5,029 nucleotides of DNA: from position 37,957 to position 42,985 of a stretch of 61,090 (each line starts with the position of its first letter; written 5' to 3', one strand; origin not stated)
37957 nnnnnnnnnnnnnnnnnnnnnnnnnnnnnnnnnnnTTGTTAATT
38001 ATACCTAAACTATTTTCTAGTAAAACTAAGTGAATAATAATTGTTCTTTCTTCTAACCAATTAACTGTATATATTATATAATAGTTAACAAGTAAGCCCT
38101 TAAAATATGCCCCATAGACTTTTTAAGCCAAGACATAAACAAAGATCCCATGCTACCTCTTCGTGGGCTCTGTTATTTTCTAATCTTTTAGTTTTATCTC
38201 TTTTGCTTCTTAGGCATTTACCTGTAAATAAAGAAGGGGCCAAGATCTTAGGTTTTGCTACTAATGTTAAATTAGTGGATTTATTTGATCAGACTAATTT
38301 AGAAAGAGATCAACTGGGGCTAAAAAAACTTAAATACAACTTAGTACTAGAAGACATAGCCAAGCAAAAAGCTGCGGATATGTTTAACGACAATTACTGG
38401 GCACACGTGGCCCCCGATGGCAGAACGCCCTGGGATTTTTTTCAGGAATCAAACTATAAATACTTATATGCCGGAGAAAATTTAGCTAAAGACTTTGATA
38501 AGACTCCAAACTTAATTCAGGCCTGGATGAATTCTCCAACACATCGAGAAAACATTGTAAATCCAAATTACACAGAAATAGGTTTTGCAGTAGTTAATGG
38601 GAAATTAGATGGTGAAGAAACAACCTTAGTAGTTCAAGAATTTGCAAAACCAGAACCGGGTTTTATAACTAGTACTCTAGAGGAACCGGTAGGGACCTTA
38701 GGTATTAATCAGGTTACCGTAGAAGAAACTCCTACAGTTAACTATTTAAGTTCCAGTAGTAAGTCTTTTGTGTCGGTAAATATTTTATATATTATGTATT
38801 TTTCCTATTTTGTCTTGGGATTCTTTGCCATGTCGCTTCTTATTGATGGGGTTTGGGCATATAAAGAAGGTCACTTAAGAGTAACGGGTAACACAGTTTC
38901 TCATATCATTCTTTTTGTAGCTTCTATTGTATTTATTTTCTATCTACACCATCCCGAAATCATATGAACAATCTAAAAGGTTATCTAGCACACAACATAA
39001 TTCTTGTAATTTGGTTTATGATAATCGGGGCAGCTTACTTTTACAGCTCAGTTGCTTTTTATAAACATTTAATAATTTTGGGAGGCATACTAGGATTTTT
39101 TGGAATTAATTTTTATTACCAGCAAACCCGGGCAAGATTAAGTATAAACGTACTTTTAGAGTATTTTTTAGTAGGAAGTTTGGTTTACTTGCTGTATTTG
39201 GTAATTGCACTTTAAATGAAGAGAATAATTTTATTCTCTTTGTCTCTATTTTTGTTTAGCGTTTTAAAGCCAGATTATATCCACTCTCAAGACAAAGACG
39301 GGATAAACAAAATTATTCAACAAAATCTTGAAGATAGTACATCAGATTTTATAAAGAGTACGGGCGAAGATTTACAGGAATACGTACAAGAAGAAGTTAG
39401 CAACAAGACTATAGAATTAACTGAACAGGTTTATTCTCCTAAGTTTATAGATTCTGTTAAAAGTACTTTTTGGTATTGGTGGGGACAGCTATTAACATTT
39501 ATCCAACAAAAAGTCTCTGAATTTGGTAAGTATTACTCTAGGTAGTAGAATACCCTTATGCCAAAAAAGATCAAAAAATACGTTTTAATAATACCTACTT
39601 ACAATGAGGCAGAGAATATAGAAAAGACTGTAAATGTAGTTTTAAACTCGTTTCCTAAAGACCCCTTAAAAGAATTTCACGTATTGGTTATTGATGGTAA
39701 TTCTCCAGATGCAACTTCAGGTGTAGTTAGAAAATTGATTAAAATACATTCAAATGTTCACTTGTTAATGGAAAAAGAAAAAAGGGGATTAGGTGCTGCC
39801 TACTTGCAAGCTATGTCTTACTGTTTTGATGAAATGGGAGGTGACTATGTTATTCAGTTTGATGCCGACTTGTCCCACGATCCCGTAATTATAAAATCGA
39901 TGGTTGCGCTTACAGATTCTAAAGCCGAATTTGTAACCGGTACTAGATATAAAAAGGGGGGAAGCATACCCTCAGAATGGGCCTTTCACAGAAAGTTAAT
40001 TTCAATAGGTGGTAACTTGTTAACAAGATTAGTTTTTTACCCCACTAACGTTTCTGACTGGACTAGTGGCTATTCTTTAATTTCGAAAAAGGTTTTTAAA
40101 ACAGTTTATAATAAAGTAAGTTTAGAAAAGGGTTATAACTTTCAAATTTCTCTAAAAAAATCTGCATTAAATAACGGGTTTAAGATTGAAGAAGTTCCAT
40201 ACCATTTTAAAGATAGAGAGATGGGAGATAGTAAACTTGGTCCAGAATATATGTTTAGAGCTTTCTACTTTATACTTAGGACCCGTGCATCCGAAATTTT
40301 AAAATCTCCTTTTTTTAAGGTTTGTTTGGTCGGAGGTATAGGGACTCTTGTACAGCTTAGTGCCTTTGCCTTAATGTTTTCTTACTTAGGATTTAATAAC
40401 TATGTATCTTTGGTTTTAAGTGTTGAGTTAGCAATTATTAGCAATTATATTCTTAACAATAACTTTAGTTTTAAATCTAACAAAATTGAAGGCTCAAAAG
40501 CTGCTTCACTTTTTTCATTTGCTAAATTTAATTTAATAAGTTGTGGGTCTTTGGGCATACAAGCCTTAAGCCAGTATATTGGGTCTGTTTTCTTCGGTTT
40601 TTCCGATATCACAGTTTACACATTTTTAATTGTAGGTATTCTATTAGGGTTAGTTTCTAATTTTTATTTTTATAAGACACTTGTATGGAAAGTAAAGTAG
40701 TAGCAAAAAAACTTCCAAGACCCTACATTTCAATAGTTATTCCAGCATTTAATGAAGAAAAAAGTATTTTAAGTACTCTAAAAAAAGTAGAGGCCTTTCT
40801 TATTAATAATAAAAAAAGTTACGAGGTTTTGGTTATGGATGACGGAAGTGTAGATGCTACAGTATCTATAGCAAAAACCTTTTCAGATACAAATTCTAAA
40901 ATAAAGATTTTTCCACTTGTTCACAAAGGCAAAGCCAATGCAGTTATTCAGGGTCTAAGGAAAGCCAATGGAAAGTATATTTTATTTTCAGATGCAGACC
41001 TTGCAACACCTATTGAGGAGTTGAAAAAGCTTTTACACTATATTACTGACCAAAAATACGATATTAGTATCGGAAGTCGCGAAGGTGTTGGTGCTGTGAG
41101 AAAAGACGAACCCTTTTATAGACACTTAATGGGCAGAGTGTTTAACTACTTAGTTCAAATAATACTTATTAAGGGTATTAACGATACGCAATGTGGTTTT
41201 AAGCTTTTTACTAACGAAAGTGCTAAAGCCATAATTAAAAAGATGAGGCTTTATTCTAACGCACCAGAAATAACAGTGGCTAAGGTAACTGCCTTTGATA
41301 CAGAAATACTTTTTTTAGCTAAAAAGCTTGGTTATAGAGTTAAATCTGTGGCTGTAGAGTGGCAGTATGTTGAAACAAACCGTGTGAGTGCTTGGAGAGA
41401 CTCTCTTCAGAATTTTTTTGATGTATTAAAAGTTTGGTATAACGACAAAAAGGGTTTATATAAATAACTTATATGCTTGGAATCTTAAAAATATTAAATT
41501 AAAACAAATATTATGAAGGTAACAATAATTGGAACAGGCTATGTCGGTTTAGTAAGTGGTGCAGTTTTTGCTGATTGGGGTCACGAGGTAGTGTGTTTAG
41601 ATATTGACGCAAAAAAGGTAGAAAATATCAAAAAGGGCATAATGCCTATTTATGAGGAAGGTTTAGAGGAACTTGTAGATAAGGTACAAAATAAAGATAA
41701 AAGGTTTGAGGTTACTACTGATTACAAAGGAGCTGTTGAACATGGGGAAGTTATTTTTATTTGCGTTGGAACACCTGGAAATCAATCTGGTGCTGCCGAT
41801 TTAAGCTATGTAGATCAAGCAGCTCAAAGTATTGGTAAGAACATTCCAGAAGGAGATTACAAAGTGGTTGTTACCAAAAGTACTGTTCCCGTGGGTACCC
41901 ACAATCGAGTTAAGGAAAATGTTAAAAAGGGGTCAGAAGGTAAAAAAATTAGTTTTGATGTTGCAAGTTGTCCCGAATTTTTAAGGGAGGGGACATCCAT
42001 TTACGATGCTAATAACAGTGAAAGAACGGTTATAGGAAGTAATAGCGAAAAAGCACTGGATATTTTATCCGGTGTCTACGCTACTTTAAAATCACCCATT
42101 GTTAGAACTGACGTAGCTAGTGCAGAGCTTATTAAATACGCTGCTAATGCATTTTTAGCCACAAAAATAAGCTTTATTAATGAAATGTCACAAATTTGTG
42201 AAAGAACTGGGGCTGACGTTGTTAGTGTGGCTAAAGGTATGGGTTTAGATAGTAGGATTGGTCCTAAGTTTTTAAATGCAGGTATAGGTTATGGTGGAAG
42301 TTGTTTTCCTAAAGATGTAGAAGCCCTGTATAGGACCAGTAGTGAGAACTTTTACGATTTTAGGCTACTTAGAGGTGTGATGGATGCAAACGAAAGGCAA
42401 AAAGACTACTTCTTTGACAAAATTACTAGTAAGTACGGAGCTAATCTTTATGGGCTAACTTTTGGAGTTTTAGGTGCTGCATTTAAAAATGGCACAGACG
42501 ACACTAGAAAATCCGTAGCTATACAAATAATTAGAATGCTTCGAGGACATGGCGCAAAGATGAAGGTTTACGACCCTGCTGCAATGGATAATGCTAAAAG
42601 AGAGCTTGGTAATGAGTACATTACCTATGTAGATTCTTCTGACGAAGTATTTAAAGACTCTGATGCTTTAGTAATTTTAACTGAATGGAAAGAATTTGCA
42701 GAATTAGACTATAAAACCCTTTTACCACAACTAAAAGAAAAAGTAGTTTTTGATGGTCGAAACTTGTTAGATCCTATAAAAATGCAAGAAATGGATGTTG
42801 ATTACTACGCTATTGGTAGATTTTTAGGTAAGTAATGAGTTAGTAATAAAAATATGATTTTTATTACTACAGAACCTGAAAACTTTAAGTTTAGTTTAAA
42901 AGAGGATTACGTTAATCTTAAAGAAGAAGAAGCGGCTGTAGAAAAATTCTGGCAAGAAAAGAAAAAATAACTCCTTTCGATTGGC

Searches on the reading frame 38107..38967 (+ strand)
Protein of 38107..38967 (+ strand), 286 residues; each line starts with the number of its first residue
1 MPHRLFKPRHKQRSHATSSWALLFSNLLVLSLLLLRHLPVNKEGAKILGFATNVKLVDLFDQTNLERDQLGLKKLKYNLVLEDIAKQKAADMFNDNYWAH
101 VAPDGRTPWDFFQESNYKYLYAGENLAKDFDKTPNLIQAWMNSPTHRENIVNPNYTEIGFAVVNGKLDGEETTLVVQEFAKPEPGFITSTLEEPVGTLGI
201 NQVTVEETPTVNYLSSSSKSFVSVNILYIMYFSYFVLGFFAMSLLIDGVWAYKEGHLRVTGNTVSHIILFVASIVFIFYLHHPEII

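Call 7: search_protein_families(library=pfam, proteins=[window:38107-38967:+], max_evalue=0.001)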
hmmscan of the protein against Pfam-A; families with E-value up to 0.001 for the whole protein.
window:38107-38967:+ (286 aa): 1 family
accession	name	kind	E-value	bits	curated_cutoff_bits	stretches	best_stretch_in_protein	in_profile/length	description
PF00188.32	CAP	-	1.3e-18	68.3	21.1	1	61-178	2-116/117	Cysteine-rich secretory protein family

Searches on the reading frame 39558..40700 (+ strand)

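Call 7: search_protein_families(library=pfam, proteins=[window:39558-40700:+], max_evalue=0.001)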
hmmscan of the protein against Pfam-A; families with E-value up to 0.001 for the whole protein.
window:39558-40700:+ (380 aa): 4 families
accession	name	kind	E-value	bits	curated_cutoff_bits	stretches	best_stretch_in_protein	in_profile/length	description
PF00535.33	Glycos_transf_2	-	9.9e-25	87.8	23.3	1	10-182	2-166/168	Glycosyl transferase family 2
PF04138.20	GtrA_DPMS_TM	-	4.8e-16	59.4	26.1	1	256-377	3-117/117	GtrA/DPMS, transmembrane domain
PF13641.12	Glyco_tranf_2_3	-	1.9e-05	25.2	27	1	8-131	3-124/230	Glycosyltransferase like family 2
PF10111.15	Glyco_tranf_2_2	-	0.00028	20.9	27.3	1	10-118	2-105/276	Glycosyltransferase like family 2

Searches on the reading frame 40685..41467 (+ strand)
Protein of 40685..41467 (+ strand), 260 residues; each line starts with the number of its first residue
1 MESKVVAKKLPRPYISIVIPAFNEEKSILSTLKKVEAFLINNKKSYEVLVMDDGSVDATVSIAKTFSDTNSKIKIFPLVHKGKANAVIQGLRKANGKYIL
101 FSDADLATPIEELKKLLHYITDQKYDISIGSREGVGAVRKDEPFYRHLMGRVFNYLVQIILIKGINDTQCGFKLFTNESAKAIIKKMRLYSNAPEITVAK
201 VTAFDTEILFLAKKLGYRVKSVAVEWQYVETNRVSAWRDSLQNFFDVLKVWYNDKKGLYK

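Call 7: search_protein_families(library=pfam, proteins=[window:40685-41467:+], max_evalue=0.001)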
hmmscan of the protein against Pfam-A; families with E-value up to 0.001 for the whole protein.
window:40685-41467:+ (260 aa): 4 families
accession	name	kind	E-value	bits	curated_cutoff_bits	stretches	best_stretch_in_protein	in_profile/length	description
PF00535.33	Glycos_transf_2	-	1e-31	110.6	23.3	1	16-181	1-165/168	Glycosyl transferase family 2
PF10111.15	Glyco_tranf_2_2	-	4.8e-09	36.5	27.3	1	16-124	1-110/276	Glycosyltransferase like family 2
PF13641.12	Glyco_tranf_2_3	-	1.2e-08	35.7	27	1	13-127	2-118/230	Glycosyltransferase like family 2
PF13506.12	Glyco_transf_21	-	8.6e-05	22.5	21.7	1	80-126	15-61/174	Glycosyl transferase family 21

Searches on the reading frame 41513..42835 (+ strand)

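Call 7: search_protein_families(library=pfam, proteins=[window:41513-42835:+], max_evalue=0.001)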
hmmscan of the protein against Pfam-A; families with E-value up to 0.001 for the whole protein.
window:41513-42835:+ (440 aa): 6 families
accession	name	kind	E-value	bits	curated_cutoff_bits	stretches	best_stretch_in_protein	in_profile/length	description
PF03721.20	UDPG_MGDP_dh_N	-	1.1e-62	211.4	27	1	1-185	1-184/187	UDP-glucose/GDP-mannose dehydrogenase family, NAD binding domain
PF00984.24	UDPG_MGDP_dh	-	5.1e-37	126.3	25.4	1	203-294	2-93/94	UDP-glucose/GDP-mannose dehydrogenase family, central domain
PF03720.21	UDPG_MGDP_dh_C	-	1.6e-32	112.4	30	1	318-421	1-103/103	UDP-glucose/GDP-mannose dehydrogenase family, UDP binding domain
PF02737.24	3HCDH_N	-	3.3e-06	27.6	22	1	2-79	1-81/180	3-hydroxyacyl-CoA dehydrogenase, NAD binding domain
PF03807.23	F420_oxidored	-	3.5e-06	28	21.6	0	2-97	1-79/94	NADP oxidoreductase coenzyme F420-dependent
PF02826.25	2-Hacid_dh_C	-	1.2e-05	25.2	25.1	0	284-391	6-100/178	D-isomer specific 2-hydroxyacid dehydrogenase, NAD binding domain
